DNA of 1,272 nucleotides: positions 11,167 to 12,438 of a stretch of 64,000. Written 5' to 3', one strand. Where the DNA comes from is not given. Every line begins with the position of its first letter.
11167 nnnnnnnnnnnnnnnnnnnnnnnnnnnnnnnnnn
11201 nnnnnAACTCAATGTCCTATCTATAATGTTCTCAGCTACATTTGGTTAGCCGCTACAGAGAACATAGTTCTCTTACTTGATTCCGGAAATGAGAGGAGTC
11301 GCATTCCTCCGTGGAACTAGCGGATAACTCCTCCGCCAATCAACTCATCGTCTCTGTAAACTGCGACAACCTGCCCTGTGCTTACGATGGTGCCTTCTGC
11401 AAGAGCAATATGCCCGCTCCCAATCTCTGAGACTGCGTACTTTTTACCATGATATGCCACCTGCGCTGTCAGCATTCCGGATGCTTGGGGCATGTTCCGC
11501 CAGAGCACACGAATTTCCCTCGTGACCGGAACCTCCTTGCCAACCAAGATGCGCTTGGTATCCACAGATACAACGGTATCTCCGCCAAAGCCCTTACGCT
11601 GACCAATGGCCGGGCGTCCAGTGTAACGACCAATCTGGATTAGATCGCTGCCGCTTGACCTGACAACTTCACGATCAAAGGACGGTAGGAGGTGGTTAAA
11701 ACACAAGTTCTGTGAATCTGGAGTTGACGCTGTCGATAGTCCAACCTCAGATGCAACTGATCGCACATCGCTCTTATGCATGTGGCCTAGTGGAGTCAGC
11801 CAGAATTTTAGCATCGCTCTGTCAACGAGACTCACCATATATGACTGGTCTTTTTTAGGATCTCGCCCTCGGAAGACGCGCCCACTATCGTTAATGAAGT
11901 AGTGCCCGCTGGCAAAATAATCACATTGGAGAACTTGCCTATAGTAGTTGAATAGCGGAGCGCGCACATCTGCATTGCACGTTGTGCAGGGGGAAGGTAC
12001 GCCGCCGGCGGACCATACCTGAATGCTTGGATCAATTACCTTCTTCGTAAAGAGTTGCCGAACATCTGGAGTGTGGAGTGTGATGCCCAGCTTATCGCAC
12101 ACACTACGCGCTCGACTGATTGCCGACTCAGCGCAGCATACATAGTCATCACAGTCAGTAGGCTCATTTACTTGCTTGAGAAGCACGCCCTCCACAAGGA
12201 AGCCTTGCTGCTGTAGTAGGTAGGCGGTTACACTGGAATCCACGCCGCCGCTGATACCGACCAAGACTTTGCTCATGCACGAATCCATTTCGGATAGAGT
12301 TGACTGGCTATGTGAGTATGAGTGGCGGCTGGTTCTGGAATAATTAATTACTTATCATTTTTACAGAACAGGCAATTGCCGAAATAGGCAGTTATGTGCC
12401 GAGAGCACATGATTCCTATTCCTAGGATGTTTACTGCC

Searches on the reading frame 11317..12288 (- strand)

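Call 16: search_protein_families(library=pfam, proteins=[window:11317-12288:-], max_evalue=0.01)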
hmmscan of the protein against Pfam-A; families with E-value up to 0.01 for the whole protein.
window:11317-12288:- (323 aa): 5 families
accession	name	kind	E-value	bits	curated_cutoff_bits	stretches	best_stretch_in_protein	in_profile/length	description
PF03054.22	tRNA_Me_trans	-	1.4e-51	175.5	20.6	1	7-197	2-199/202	tRNA methyl transferase HUP domain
PF02540.23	NAD_synthase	-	9.2e-06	25.4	21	1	5-53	18-69/242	NAD synthase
PF02568.20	ThiI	-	2.2e-05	24.6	20.5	1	6-52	4-51/197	Thiamine biosynthesis protein (ThiI)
PF20258.4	tRNA_Me_trans_C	-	0.00022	21.9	20.6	1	301-322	56-77/77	Aminomethyltransferase beta-barrel domain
PF06508.19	QueC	-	0.01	15.8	22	0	7-36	1-30/210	Queuosine biosynthesis protein QueC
